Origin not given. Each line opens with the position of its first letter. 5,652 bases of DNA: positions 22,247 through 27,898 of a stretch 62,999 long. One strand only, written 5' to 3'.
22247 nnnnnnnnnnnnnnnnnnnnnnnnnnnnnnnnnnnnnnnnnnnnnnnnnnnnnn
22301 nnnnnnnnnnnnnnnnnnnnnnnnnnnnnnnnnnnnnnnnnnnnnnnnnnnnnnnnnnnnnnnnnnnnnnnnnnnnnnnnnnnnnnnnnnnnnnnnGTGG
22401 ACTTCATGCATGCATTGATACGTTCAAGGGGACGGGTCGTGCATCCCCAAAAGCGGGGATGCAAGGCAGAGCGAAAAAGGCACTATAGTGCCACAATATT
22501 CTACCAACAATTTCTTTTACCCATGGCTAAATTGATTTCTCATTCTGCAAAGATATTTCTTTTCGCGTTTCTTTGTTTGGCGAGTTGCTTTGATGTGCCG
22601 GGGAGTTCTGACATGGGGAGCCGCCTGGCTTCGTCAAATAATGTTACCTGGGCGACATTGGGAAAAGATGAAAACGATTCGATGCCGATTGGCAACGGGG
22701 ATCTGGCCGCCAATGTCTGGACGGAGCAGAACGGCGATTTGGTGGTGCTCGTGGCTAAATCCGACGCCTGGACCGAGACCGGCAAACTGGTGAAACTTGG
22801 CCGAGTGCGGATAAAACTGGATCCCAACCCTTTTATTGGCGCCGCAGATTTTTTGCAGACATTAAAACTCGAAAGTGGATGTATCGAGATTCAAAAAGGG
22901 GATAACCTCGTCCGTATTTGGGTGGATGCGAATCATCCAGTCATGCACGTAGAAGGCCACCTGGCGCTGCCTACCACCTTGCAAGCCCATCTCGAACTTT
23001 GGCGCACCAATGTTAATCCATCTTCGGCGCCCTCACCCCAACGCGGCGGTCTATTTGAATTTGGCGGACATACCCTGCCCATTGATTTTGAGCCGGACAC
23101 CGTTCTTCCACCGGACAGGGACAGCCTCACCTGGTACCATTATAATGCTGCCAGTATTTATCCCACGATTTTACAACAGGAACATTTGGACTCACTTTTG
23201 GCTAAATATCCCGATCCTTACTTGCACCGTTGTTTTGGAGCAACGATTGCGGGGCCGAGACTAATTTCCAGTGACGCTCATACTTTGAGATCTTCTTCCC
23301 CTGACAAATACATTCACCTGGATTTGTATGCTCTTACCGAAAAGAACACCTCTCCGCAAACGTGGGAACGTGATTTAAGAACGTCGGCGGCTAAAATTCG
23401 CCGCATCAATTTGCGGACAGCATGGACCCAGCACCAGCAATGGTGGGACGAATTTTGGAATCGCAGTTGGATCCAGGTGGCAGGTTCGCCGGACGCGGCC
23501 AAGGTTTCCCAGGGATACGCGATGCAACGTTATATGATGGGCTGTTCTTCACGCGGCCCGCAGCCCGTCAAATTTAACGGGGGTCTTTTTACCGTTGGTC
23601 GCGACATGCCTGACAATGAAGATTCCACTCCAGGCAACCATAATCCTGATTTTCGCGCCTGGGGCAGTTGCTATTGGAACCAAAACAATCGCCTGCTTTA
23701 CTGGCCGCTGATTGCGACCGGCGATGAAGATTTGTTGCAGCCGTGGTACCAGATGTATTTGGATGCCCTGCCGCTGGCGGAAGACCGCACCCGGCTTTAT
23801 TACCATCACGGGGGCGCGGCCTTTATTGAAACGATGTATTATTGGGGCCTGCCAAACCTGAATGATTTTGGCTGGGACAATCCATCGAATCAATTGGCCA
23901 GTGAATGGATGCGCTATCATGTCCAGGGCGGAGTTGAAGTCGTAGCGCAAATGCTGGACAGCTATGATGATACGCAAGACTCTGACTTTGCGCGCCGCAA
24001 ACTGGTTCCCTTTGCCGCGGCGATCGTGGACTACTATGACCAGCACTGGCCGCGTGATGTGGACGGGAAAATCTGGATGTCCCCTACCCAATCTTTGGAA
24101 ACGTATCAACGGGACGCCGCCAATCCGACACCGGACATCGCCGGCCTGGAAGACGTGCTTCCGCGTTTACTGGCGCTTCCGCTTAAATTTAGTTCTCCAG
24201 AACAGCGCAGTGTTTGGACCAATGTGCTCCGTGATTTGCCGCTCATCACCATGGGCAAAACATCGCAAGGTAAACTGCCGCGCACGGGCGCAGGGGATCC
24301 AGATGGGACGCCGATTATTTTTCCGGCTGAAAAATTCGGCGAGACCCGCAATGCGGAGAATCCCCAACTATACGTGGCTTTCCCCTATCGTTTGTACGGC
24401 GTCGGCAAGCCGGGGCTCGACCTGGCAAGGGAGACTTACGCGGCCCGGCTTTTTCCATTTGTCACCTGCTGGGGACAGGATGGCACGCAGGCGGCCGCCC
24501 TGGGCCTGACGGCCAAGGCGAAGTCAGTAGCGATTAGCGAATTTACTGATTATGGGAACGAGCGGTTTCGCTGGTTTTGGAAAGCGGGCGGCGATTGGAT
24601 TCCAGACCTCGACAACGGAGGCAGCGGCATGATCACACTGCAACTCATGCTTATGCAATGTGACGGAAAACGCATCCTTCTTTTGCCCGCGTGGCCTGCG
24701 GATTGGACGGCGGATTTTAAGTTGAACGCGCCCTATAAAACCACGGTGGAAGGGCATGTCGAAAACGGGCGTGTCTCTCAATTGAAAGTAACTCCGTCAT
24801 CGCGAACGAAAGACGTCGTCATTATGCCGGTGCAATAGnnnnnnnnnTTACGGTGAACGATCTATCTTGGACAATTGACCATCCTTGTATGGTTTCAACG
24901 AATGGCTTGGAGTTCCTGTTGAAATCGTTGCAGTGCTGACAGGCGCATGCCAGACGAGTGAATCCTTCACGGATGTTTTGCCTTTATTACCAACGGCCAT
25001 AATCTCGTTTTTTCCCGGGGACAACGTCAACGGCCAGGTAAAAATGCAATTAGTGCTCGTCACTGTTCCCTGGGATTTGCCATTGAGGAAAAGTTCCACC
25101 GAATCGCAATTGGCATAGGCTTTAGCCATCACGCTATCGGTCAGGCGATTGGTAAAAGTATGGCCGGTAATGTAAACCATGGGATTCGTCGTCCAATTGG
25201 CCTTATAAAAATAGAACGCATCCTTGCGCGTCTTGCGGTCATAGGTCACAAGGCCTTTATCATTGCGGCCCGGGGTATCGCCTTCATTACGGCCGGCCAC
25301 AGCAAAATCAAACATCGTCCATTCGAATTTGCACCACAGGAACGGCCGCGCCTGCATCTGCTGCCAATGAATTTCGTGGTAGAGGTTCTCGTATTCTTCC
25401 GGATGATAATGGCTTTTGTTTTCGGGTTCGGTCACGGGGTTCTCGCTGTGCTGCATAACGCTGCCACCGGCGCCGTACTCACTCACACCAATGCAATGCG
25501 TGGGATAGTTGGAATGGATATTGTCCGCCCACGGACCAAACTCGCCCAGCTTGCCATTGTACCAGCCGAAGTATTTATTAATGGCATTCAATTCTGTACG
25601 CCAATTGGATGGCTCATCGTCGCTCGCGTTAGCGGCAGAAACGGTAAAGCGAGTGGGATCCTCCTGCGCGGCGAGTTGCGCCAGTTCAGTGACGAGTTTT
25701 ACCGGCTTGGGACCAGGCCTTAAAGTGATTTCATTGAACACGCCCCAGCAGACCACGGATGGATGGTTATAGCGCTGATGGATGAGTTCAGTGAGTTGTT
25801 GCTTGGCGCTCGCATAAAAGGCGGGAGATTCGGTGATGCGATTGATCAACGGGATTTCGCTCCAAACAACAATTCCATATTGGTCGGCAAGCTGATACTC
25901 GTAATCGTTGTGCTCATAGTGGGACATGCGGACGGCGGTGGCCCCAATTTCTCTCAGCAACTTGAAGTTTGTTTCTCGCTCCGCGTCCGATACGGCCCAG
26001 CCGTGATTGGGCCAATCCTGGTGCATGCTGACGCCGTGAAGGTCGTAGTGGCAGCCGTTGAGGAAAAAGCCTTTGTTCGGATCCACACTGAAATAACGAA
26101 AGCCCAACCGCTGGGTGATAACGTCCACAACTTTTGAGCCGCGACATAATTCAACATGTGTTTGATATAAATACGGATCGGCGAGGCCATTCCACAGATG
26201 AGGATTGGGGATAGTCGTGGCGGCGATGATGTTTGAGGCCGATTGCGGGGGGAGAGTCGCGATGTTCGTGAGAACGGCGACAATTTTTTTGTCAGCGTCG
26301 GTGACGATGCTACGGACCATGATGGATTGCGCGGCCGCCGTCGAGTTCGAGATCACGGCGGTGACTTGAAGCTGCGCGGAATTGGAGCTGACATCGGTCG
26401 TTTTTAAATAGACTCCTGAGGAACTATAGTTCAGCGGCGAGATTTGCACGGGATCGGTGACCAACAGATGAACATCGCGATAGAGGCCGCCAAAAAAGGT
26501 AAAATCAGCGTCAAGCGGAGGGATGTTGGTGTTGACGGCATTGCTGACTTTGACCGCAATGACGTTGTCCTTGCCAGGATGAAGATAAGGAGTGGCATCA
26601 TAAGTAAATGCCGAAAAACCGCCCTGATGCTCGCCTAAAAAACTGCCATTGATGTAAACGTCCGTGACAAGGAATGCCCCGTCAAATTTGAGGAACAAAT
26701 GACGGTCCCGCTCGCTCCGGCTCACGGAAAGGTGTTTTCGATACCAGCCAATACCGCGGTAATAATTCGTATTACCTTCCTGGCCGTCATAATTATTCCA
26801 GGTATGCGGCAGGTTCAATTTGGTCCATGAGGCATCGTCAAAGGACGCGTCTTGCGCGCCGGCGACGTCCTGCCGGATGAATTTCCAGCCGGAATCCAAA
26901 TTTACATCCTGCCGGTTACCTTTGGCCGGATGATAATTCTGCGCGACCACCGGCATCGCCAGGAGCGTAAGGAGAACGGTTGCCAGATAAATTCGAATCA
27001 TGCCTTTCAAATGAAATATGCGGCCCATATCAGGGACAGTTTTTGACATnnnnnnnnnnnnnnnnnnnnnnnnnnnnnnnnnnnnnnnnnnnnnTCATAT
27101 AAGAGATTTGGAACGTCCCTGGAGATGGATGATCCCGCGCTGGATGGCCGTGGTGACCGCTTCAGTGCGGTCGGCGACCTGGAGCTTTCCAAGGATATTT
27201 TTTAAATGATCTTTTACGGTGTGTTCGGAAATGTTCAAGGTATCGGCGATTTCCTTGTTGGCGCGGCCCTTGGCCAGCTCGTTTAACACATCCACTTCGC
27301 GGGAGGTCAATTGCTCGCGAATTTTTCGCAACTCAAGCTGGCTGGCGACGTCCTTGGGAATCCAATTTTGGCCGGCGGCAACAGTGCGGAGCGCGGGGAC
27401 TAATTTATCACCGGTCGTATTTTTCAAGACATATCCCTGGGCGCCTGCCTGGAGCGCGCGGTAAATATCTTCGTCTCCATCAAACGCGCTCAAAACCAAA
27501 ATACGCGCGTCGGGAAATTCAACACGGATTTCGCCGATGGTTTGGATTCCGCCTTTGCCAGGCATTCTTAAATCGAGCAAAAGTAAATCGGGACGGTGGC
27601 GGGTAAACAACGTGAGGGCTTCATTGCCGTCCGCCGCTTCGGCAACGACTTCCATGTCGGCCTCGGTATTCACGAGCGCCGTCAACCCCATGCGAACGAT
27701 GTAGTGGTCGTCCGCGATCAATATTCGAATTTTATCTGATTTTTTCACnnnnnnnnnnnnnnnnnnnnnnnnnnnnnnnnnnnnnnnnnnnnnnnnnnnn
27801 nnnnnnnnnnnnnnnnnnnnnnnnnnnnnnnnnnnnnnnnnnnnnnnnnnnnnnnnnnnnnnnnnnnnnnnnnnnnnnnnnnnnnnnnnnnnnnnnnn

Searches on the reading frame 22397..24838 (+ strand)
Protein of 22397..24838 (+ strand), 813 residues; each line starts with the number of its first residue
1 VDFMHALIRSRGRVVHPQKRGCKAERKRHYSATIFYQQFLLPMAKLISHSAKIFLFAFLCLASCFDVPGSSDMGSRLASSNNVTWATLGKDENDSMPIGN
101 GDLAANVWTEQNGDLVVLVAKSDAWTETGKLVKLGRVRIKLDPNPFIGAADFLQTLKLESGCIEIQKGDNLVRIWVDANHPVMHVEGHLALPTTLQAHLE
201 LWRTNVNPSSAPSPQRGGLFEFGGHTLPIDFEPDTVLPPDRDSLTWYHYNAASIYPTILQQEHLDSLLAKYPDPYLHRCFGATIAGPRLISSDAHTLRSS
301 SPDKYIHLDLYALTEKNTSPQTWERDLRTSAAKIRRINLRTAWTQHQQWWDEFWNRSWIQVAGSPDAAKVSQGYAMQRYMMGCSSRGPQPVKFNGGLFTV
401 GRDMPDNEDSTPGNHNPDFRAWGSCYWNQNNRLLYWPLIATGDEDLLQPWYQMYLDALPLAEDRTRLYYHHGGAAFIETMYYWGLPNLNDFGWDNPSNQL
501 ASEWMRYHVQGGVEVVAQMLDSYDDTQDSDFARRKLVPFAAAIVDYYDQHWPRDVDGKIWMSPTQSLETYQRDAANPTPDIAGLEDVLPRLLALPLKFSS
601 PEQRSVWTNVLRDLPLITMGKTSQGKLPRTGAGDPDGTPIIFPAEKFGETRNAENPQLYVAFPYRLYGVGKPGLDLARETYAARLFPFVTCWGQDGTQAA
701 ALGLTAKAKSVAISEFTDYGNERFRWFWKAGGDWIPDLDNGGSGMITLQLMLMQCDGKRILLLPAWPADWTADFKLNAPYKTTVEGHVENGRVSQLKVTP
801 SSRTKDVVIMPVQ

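Call 15: search_protein_families(library=pfam, proteins=[window:22397-24838:+], max_evalue=0.001)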
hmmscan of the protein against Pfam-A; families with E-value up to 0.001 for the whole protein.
window:22397-24838:+ (813 aa): 2 families
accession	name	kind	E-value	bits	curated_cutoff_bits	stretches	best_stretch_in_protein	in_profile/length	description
PF18961.6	DUF5703_N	-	9.8e-72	242.5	26.7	1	84-359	1-287/287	Domain of unknown function (DUF5703)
PF22124.2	Glyco_hydro_95_cat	-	1.1e-05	25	27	1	418-572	83-229/408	Glycosyl hydrolase family 95 catalytic domain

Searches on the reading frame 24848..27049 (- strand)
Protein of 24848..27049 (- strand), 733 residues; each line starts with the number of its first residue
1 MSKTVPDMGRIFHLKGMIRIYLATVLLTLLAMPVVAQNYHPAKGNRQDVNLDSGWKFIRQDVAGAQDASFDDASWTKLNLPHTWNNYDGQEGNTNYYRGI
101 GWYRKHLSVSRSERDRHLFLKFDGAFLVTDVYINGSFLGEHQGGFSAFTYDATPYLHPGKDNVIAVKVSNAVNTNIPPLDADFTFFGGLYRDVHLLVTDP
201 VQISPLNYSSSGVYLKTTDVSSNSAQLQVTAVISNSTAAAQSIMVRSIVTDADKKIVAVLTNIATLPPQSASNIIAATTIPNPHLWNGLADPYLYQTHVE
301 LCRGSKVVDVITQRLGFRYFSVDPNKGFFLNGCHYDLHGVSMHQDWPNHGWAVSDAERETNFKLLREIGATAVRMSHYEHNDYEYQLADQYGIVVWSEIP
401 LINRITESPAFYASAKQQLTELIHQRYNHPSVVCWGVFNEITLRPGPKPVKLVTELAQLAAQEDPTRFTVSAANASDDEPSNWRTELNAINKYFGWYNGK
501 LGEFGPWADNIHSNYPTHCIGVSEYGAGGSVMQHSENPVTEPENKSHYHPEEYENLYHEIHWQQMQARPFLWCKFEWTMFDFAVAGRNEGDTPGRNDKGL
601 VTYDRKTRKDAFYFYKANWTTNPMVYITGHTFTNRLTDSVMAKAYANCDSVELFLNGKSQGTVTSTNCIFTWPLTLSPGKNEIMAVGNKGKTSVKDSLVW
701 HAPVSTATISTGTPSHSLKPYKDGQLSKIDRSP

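Call 8: search_protein_families(library=pfam, proteins=[window:24848-27049:-], max_evalue=0.01)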
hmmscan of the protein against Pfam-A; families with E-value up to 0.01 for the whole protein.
window:24848-27049:- (733 aa): 7 families
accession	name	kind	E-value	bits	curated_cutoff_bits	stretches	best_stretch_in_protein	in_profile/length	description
PF02836.23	Glyco_hydro_2_C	-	2.9e-21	76.3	21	1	326-610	6-289/302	Glycosyl hydrolases family 2, TIM barrel domain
PF02837.24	Glyco_hydro_2_N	-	1.8e-18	67.5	28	1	51-198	4-167/169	Glycosyl hydrolases family 2, sugar binding domain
PF00703.27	Glyco_hydro_2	-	7.9e-15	56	23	1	217-318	9-109/109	Glycosyl hydrolases family 2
PF16355.11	DUF4982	-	2.6e-11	43.7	23.9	1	643-691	7-58/61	Domain of unknown function (DUF4982)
PF22666.2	Glyco_hydro_2_N2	-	1.2e-07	32.4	27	1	102-175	51-124/167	Glycosyl hydrolase 2 galactose-binding domain-like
PF13364.12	BetaGal_ABD2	-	5.7e-05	24.3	23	1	70-170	1-108/112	Beta-galactosidase second all-beta domain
PF24318.1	DUF7490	-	0.0091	16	27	0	213-259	7-53/106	Domain of unknown function (DUF7490)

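Call 54: search_solved_structures(query=window:24848-27049:-, max_evalue=1e-20)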
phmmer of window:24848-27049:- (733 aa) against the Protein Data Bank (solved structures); distinct sequences matched with E-value up to 1e-20: 73 (the best 60 are shown).
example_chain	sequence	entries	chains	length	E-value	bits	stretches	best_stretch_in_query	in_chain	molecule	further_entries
8dhe_A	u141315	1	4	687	4.1e-167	560.8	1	46-697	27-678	Glycosyl hydrolase family 2, sugar bindingdomain protein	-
5z1a_A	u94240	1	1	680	5.3e-158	530.7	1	46-697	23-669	Putative beta-galactosidase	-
3cmg_A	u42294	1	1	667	7.5e-158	530.2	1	46-697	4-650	Putative beta-galactosidase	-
3fn9_A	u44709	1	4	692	4e-135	455.1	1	46-701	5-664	Putative beta-galactosidase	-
6mvh_A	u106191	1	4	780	1e-130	440.5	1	39-689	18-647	Beta-galactosidase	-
8ges_A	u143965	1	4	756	3.4e-130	438.8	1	46-689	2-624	beta-galactosidase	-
8get_A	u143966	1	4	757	3.5e-130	438.8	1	46-689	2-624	beta-galactosidase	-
6mvg_A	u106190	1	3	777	1.8e-129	436.4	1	39-688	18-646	beta-glucuronidase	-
7kgz_A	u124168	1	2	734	6e-125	421.4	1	75-673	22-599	Beta-glucuronidase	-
6mvf_A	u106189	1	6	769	2.6e-119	402.8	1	77-695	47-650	Beta-galactosidase/beta-glucuronidase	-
6d50_A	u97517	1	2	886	8.7e-113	381.2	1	23-698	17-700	Glycosyl hydrolases family 2, sugar binding domain protein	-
5uj6_A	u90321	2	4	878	3.2e-112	379.3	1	39-698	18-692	Glycosyl hydrolases family 2, sugar binding domain protein | Beta-galactosidase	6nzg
6d8g_A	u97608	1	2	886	2.3e-111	376.6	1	23-698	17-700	Glycosyl hydrolases family 2, sugar binding domain protein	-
6ed1_A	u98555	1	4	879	1e-108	367.8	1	43-674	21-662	Glycosyl hydrolase family 2, sugar binding domain protein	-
8dhl_A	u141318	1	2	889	8.3e-108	364.8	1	41-693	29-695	Glycosyl hydrolase family 2, sugar binding domain protein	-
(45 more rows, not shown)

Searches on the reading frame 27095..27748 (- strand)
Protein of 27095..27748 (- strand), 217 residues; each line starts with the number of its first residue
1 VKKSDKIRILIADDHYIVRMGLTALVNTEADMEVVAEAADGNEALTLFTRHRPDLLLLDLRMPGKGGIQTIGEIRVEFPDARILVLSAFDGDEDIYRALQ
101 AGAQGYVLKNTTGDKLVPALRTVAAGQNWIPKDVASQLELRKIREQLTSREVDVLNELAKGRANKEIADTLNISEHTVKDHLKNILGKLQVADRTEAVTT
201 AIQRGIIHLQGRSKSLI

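Call 8: search_protein_families(library=pfam, proteins=[window:27095-27748:-], max_evalue=0.01)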
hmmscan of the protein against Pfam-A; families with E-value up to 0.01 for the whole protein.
window:27095-27748:- (217 aa): 7 families
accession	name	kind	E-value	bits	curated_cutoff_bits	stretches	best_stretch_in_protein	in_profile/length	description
PF00072.30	Response_reg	-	5.4e-27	94.6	30.2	1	9-120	1-110/111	Response regulator receiver domain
PF00196.25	GerE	-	7e-21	74.1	23.5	1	146-200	2-56/57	Bacterial regulatory proteins, luxR family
PF04545.22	Sigma70_r4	-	0.00045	20.1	24.1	1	164-190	23-49/50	Sigma-70, region 4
PF04967.18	HTH_10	-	0.00057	20.1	23.1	1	164-189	26-51/53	HTH DNA binding domain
PF08281.18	Sigma70_r4_2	-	0.0016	18.5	25.7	1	159-188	24-53/54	Sigma-70, region 4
PF14493.12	HTH_40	-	0.0061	17.3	27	0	159-207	10-58/89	Helix-turn-helix domain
PF13384.12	HTH_23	-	0.0095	16.2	24.6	0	155-184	11-40/50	Homeodomain-like domain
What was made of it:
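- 27095..27748 (-): LuxR/NarL-type response regulator (receiver domain plus GerE helix-turn-helix). Call 8.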
